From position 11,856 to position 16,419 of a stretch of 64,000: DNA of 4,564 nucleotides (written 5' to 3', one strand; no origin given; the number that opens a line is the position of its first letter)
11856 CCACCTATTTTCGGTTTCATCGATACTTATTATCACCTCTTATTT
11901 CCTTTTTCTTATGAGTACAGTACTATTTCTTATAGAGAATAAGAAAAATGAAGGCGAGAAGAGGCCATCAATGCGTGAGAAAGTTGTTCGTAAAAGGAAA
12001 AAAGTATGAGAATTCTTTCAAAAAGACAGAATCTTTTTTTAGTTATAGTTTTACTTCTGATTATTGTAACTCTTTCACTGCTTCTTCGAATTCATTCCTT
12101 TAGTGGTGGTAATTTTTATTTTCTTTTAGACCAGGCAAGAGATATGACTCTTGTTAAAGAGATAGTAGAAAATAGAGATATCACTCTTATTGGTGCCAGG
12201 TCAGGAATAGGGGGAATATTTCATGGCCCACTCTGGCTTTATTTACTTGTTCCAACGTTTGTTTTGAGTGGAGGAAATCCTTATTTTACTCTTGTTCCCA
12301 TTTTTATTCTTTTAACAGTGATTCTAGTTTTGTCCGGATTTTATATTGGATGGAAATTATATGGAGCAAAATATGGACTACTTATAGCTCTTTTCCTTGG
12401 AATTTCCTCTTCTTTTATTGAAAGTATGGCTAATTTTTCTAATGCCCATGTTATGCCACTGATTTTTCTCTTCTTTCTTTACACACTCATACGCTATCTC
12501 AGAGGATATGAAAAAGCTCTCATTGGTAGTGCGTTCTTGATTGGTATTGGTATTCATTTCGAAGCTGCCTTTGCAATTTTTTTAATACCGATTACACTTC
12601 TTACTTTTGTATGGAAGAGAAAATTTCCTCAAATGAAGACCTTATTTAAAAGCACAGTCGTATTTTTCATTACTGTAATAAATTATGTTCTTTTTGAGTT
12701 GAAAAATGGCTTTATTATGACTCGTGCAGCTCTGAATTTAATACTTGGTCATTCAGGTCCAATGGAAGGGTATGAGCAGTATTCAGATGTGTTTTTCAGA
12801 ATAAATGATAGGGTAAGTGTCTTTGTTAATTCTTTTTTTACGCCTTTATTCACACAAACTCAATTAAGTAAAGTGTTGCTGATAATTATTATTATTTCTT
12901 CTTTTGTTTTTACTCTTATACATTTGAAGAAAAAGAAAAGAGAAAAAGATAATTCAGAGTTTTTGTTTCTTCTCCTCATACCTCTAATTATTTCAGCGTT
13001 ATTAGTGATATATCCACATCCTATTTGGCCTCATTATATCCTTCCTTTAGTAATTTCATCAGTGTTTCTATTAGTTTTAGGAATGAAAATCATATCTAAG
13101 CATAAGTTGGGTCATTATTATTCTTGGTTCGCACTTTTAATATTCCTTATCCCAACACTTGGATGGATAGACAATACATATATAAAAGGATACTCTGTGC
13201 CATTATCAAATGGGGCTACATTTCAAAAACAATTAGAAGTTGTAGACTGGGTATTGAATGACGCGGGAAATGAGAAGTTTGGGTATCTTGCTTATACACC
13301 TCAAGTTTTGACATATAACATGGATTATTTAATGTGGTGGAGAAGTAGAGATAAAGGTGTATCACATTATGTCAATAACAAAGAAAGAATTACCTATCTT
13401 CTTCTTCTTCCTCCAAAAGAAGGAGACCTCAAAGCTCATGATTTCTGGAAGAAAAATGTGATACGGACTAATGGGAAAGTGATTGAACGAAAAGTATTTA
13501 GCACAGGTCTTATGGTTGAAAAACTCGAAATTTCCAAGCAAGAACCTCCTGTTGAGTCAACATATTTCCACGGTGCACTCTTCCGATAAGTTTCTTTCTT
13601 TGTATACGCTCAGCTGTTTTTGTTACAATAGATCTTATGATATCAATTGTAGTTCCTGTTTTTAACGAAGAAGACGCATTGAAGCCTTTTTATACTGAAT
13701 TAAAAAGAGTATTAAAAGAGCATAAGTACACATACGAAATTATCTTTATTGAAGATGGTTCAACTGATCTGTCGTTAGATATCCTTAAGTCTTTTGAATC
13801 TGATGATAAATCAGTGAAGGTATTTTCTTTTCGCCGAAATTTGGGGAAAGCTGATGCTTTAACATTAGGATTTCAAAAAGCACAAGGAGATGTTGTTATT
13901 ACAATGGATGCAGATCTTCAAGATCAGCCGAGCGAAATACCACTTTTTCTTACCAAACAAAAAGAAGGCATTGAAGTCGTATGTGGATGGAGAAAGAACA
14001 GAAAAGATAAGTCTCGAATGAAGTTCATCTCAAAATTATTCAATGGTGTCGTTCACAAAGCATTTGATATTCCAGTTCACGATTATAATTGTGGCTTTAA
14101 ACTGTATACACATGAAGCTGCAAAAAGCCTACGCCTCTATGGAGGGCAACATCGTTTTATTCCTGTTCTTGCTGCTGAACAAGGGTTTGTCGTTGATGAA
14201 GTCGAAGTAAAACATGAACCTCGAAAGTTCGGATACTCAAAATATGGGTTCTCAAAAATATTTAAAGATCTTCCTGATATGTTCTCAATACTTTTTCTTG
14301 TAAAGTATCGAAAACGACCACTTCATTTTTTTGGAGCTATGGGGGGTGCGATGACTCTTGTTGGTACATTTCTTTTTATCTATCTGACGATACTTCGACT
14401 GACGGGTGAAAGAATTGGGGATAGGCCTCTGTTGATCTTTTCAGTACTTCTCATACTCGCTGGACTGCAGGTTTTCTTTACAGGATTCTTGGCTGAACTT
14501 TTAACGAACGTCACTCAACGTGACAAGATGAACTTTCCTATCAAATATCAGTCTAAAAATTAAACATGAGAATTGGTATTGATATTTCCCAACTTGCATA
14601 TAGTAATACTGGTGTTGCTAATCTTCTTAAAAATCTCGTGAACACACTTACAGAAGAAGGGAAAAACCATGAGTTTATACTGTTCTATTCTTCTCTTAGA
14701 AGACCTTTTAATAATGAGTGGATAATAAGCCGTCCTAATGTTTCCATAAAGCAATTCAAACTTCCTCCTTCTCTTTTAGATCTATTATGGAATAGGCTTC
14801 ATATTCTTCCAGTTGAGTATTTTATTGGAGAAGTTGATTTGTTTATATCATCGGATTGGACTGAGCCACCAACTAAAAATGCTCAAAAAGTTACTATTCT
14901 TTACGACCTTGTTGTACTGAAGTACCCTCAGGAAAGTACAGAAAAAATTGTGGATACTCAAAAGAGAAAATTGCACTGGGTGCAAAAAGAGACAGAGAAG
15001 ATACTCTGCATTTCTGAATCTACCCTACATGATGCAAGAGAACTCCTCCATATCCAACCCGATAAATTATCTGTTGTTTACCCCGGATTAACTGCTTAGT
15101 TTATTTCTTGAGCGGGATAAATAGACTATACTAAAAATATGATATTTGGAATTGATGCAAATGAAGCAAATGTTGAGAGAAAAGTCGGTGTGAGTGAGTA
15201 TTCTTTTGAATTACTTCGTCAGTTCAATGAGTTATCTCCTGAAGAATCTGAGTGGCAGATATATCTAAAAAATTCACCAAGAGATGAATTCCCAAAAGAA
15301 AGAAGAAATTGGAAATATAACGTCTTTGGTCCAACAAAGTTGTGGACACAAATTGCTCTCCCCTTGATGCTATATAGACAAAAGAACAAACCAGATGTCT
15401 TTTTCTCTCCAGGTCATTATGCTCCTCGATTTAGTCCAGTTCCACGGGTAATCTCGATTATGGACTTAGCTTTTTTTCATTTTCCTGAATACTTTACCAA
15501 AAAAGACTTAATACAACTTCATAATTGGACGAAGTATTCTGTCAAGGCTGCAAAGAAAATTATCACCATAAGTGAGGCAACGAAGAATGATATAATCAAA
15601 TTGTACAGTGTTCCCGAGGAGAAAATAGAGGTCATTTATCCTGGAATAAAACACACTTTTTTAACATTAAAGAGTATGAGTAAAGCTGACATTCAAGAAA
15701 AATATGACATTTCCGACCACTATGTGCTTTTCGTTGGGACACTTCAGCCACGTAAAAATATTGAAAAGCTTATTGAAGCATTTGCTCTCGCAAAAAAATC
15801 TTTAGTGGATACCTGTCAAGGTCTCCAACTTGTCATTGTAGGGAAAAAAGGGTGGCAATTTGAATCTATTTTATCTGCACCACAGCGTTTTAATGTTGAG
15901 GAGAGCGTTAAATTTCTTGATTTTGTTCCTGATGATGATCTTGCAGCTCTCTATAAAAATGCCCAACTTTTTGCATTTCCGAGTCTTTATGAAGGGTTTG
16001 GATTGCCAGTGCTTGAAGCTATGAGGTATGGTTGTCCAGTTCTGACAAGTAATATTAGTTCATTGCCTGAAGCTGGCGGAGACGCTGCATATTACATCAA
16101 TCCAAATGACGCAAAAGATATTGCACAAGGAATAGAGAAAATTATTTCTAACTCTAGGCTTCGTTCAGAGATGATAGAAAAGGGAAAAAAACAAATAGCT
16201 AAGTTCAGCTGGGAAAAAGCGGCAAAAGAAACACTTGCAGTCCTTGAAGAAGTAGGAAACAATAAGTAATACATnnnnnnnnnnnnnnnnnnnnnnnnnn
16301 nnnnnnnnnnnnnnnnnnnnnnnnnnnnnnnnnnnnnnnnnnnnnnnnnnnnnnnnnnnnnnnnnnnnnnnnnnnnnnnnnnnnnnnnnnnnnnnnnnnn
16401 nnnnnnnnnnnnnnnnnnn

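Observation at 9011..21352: Dense lipid-linked glycosylation machinery: three GT-C membrane transferases, an ArnC-like GT2 and a Wzy_C ligase fusion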

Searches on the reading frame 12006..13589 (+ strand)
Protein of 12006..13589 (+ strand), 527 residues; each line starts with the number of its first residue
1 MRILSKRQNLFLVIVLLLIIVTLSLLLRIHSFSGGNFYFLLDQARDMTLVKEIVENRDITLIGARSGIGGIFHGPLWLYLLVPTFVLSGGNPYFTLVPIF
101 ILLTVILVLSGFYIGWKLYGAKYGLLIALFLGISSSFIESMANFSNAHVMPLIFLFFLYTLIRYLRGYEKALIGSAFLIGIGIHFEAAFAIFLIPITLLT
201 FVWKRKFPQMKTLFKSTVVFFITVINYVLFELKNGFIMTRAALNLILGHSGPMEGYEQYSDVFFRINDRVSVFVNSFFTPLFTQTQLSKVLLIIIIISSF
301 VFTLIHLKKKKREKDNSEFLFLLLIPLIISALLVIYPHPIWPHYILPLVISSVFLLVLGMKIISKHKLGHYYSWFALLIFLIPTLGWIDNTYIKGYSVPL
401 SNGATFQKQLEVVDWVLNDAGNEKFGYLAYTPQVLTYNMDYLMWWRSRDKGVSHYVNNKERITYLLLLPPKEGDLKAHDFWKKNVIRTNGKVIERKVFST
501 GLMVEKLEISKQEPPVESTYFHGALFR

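Call 4: search_protein_families(library=pfam, proteins=[window:12006-13589:+], max_evalue=0.01)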
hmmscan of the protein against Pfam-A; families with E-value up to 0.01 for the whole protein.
window:12006-13589:+ (527 aa): 1 family
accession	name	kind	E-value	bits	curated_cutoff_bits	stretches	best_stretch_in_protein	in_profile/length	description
PF07695.17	7TMR-DISM_7TM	-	0.0016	18.9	29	1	281-400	64-189/205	7TM diverse intracellular signalling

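Call 7: search_protein_families(library=ncbifam, proteins=[window:12006-13589:+], max_evalue=0.01)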
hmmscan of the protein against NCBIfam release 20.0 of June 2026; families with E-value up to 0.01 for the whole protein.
window:12006-13589:+ (527 aa): 0 families

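Call 9: search_solved_structures(query=window:12006-13589:+, max_evalue=10)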
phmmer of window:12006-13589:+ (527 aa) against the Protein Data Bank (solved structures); distinct sequences matched with E-value up to 10: 2.
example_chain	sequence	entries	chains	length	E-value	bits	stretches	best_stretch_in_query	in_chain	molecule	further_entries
1q90_D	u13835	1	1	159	0.019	16.8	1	336-384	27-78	Cytochrome b6-f complex subunit 4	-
3t6o_A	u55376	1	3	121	1.2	10.8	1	260-345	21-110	Sulfate transporter/antisigma-factor antagonist STAS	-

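Call 13: find_homologous_proteins(query=window:12006-13589:+, max_evalue=0.001)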
Query window:12006-13589:+ (527 aa): 53 proteins with E <= 0.001 among 8000 candidates.
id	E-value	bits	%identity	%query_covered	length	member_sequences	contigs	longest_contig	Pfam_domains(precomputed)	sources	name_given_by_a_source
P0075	0.0e+0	1158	100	100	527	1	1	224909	-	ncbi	-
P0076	4.1e-283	958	82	100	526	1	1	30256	-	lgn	-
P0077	2.7e-180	619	53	100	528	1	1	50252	-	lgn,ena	-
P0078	1.4e-177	610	53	96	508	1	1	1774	-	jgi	jgi:hypothetical protein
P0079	1.4e-142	494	45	99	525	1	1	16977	PF13231.13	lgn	-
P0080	5.1e-141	489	45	100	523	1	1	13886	PF13231.13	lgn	-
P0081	6.4e-139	482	46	100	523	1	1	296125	-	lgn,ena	-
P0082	1.3e-138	481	44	96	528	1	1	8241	PF13231.13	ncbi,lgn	-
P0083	1.4e-138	481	46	97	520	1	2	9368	-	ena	-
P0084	1.1e-137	478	45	99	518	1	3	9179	-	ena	-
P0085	3.9e-135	470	44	94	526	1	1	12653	PF13231.13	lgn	-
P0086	1.8e-134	467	45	95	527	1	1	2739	PF13231.13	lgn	-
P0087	2.1e-134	467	43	99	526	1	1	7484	PF13231.13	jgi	jgi:hypothetical protein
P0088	5.0e-133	463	43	95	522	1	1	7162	-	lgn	-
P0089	1.4e-131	458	43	94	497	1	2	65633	PF13231.13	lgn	-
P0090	1.5e-131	458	43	95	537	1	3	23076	PF13231.13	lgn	-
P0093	1.4e-130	455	42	98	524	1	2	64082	PF13231.13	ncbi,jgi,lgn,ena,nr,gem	ncbi:MAG TPA: glycosyltransferase family 39 protein [Candidatus Sulfotelmatobacter sp.]|jgi:hypothet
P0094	5.1e-128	446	41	97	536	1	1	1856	PF13231.13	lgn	-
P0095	1.9e-126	441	43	93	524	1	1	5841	PF13231.13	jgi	jgi:4-amino-4-deoxy-L-arabinose transferase-like glycosyltransferase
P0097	5.7e-126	439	41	98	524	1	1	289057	PF13231.13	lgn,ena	-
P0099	1.8e-124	434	42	97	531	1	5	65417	PF13231.13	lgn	-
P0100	3.7e-123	430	42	93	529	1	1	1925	PF13231.13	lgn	-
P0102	8.3e-122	426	43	96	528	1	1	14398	PF13231.13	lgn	-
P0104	6.0e-121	423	41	100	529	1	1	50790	PF13231.13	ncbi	ncbi:MAG: glycosyltransferase family 39 protein [Candidatus Roizmanbacteria bacterium]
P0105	3.4e-120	420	42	96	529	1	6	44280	PF13231.13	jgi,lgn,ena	-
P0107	4.3e-117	410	40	98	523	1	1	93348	PF13231.13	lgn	-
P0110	1.8e-110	388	39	95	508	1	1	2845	PF13231.13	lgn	-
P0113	1.0e-106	376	38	95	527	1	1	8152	PF13231.13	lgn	-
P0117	7.9e-78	280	50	52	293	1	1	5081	PF13231.13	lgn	-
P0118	3.5e-74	268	44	50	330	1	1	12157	PF13231.13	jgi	jgi:hypothetical protein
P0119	2.9e-36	143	27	97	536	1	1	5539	PF13231.13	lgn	-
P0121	3.8e-27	113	26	91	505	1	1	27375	PF13231.13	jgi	jgi:hypothetical protein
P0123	2.2e-12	65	28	44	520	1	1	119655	PF13231.13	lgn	-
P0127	1.3e-4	39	21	79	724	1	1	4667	PF10111.15,PF13641.13,PF00535.33,PF13231.13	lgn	-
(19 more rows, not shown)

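Call 27: search_solved_structures(query=A3, max_evalue=10, show_alignments=2)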
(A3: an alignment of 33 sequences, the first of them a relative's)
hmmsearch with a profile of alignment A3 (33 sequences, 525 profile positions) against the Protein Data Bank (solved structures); distinct sequences matched with E-value up to 10: 0.

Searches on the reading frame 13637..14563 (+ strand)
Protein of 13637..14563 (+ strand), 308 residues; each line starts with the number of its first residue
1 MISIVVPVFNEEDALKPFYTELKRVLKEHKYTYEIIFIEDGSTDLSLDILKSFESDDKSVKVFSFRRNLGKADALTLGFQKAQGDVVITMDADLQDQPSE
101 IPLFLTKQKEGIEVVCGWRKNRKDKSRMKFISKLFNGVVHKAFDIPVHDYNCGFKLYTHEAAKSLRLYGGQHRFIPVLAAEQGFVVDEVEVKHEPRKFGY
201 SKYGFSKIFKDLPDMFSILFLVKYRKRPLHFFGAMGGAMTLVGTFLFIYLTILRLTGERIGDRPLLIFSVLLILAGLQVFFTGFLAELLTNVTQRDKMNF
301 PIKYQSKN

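Call 4: search_protein_families(library=pfam, proteins=[window:13637-14563:+], max_evalue=0.01)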
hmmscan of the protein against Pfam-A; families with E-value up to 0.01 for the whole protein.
window:13637-14563:+ (308 aa): 2 families
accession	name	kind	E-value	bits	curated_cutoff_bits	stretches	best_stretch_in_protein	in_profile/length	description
PF00535.33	Glycos_transf_2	-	2.1e-31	109.5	23.3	1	3-163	1-165/168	Glycosyl transferase family 2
PF10111.15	Glyco_tranf_2_2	-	1.6e-07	31.5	27.3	1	3-93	1-91/276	Glycosyltransferase like family 2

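Call 7: search_protein_families(library=ncbifam, proteins=[window:13637-14563:+], max_evalue=0.01)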
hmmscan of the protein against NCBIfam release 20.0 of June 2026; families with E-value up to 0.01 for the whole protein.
window:13637-14563:+ (308 aa): 21 families
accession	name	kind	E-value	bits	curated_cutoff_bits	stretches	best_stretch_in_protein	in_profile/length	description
NF007986.1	PRK10714.1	equivalog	3.4e-48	164.3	529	1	2-292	8-296/316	undecaprenyl-phosphate 4-deoxy-4-formamido-L-arabinose transferase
NF047588.1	GlcsyltransPgfSStrep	equivalog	1e-43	149.7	500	1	2-291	3-289/308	glycosyltransferase PgfS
TIGR04182.1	glyco_TIGR04182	equivalog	1.2e-20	74.1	325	1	2-294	2-287/293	S-layer glycoprotein N-glycosyltransferase AglJ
TIGR03937.1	PgaC_IcaA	equivalog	5.6e-16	58.5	422.3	1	1-93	46-135/407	poly-beta-1,6-N-acetyl-D-glucosamine synthase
NF007482.0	PRK10073.1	equivalog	2.3e-14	53.2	423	1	2-95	8-97/334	glycosyltransferase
TIGR04283.1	glyco_like_mftF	equivalog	1.3e-10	41.3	182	1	2-95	1-84/221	TIGR04283 family arsenosugar biosynthesis glycosyltransferase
NF047683.1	TeichurnBiosyTuaG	equivalog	6e-10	39.2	400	1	2-98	8-101/252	teichuronic acid biosynthesis protein TuaG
NF041875.1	EPS_EpsD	equivalog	9.1e-10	38.4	370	1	2-113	1-109/325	exopolysaccharide biosynthesis glycosyltransferase EpsD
TIGR03111.1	glyc2_xrt_Gpos1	hypoth_equivalog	3.5e-08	32.7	363.95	1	2-101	51-149/439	TIGR03111 family XrtG-associated glycosyltransferase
NF010496.0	PRK13915.1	equivalog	3.6e-08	32.8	262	1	2-99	33-132/307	glucosyl-3-phosphoglycerate synthase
TIGR03965.1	mycofact_glyco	equivalog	9.3e-07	28.1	280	1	2-98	76-169/467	mycofactocin biosynthesis glycosyltransferase MftF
NF058614.1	PPMAGASynPpgS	equivalog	1.7e-06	27.7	370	1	4-172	4-174/226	polyprenyl-phospho-N-acetylgalactosaminyl synthase PpgS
NF038302.1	EPS_HpsE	equivalog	3.2e-06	26.3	300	1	2-94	3-97/307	hormogonium polysaccharide biosynthesis glycosyltransferase HpsE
NF041391.1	DPhHxTase_Halo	equivalog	1e-05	24.7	375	1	8-166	3-154/213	dolichyl-phosphate hexose transferase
NF045692.1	OglycostaseCruG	equivalog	1.2e-05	24.4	600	1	2-110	43-155/386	2'-O-glycosyltransferase CruG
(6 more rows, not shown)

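Call 63: search_solved_structures(query=window:13637-14563:+, max_evalue=0.00001)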
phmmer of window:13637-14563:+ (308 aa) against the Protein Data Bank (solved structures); distinct sequences matched with E-value up to 0.00001: 14.
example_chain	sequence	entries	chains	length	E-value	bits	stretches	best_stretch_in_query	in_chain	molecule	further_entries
9hwj_A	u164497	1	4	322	1.5e-39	139.4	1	2-292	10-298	Undecaprenyl-phosphate 4-deoxy-4-formamido-L-arabinose transferase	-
9bhc_C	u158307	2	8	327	3.3e-39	138.2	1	2-292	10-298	Undecaprenyl-phosphate 4-deoxy-4-formamido-L-arabinose transferase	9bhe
8vxh_A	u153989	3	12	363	4.7e-39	137.7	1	2-292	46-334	Undecaprenyl-phosphate 4-deoxy-4-formamido-L-arabinose transferase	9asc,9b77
5eke_A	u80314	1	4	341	2.7e-34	122.1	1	2-296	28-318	Uncharacterized glycosyltransferase sll0501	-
5ekp_C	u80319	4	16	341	2.9e-34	122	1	2-296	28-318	Uncharacterized glycosyltransferase sll0501 | Glycosyltransferase sll0501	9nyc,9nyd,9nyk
9nye_A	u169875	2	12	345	3e-34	122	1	2-296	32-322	Glycosyltransferase sll0501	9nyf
5mlz_A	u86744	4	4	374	5.9e-14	55.3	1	2-135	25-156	Dolichol monophosphate mannose synthase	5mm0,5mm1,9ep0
2z87_A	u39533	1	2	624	1.6e-07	34.2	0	2-142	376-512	Chondroitin synthase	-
2z86_A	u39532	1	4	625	1.6e-07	34.2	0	2-142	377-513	Chondroitin synthase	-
9omj_A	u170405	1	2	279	1e-06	31.5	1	2-118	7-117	Glycosyltransferase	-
9omm_A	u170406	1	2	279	1e-06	31.5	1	2-118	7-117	Glycosyltransferase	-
9omh_A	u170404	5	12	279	1e-06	31.5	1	2-118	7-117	Glycosyltransferase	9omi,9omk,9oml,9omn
5hea_A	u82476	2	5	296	1.5e-06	31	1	1-124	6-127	Putative glycosyltransferase (GalT1)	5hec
6p61_A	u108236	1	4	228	1.5e-06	31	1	2-95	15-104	Glycosyltransferase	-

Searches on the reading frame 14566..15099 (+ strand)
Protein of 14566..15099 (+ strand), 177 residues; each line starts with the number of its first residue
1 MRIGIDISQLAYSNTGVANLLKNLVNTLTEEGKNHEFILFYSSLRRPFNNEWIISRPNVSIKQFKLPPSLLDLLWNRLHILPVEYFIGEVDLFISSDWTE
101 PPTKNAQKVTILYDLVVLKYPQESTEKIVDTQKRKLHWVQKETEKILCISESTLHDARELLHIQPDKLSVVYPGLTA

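Call 4: search_protein_families(library=pfam, proteins=[window:14566-15099:+], max_evalue=0.01)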
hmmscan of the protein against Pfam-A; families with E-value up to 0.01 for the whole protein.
window:14566-15099:+ (177 aa): 1 family
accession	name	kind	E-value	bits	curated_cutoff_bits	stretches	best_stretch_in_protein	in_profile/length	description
PF13439.12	Glyco_transf_4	-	1.8e-07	31.8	28.5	1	16-174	3-165/170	Glycosyltransferase Family 4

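Call 7: search_protein_families(library=ncbifam, proteins=[window:14566-15099:+], max_evalue=0.01)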
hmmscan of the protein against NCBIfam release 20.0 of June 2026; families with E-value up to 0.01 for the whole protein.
window:14566-15099:+ (177 aa): 1 family
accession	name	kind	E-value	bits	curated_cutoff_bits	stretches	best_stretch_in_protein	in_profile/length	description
TIGR04157.1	glyco_rSAM_CFB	subfamily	0.00068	18.7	400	1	97-176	126-203/406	TIGR04157 family glycosyltransferase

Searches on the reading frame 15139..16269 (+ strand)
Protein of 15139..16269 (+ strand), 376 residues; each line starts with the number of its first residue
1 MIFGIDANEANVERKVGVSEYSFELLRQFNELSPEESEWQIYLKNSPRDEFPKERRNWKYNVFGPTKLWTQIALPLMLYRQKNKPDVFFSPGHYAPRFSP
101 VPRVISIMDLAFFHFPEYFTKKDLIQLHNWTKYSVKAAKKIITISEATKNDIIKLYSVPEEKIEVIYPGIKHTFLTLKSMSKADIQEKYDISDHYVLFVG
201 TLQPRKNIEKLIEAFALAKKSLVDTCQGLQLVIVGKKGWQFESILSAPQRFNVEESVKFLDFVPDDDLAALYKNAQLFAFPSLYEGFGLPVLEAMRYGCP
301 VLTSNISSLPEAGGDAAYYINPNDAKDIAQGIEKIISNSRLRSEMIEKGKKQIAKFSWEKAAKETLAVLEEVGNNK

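Call 4: search_protein_families(library=pfam, proteins=[window:15139-16269:+], max_evalue=0.01)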
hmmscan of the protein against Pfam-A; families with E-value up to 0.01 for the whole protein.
window:15139-16269:+ (376 aa): 5 families
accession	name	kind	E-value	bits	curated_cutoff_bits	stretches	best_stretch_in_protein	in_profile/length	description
PF00534.26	Glycos_transf_1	-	4.6e-39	134.1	26.4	1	192-352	14-172/172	Glycosyl transferases group 1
PF13692.12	Glyco_trans_1_4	-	7.3e-30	104.5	27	1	194-338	2-142/142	Glycosyl transferases group 1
PF20706.3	GT4-conflict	-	7.3e-13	48.7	26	1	190-364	194-384/385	Family 4 Glycosyltransferase in conflict systems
PF13439.12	Glyco_transf_4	-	4.5e-11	43.5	28.5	1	59-171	45-167/170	Glycosyltransferase Family 4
PF13524.12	Glyco_trans_1_2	-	7.1e-07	29.7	25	1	226-366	9-143/144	Glycosyl transferase-like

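Call 7: search_protein_families(library=ncbifam, proteins=[window:15139-16269:+], max_evalue=0.01)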
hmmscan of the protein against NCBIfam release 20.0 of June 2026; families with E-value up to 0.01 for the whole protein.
window:15139-16269:+ (376 aa): 42 families (the best 25 are shown)
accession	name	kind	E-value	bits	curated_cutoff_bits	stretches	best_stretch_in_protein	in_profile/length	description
TIGR04047.1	MSMEG_0565_glyc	hypoth_equivalog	3.3e-31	108.7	259.85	1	125-368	126-370/373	MSMEG_0565 family glycosyltransferase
TIGR02149.1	glgA_Coryne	subfamily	9.3e-31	107.3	302.4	1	99-372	105-390/391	glycogen synthase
TIGR03449.1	mycothiol_MshA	equivalog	1.3e-28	100.1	462.5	1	135-371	162-402/406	D-inositol-3-phosphate glycosyltransferase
TIGR04157.1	glyco_rSAM_CFB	subfamily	6.9e-25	87.9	400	1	122-313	154-339/406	TIGR04157 family glycosyltransferase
TIGR03088.1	stp2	hypoth_equivalog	4.9e-24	85.1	409.05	1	140-370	139-371/374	TIGR03088 family PEP-CTERM/XrtA system glycosyltransferase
TIGR03999.1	thiol_BshA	equivalog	2.2e-22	79.5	273.7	1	127-369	134-370/375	N-acetyl-alpha-D-glucosaminyl L-malate synthase BshA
NF050063.1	ProtGlycPglJ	equivalog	8.9e-18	64.6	500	1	136-367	143-361/363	N-acetylgalactosamine-N,N'-diacetylbacillosaminyl-diphospho-undecaprenol 4-alpha-N-acetylgalactosaminyltransferase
NF038295.1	EPS_HpsP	equivalog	1.3e-17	63.9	550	1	151-371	167-386/388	hormogonium polysaccharide biosynthesis glycosyltransferase HpsP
NF041876.1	EPS_EpsE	equivalog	6.9e-16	58.5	400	1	193-363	214-387/389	exopolysaccharide biosynthesis GT4 family glycosyltransferase EpsE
NF041010.1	glycosy_Agl16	equivalog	2.6e-15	56.1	575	1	130-371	126-350/352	glycosylation protein Agl16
NF053513.1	Gtran_IagA_BgsA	equivalog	9.2e-15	54.5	460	1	128-371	96-330/333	LTA glycolipid anchor biosynthesis glycosyltransferase, IagA/BgsA family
TIGR04063.1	stp3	hypoth_equivalog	2.6e-14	53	442.05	1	132-364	152-387/397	TIGR04063 family PEP-CTERM/XrtA system glycosyltransferase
NF038229.1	Glyco4_Geo_Pelo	equivalog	6.9e-14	51.6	400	1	131-372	103-336/338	GPMC system family 4 glycosyltransferase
NF047684.1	TeichurnBiosyTuaC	equivalog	3.2e-13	49.4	550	1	132-365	159-382/391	teichuronic acid biosynthesis protein TuaC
NF047880.1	glyco_SdgA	exception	3.6e-12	45.6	800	1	139-360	270-478/488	serine-aspartate repeat adhesin O-glycosyltransferase SdgA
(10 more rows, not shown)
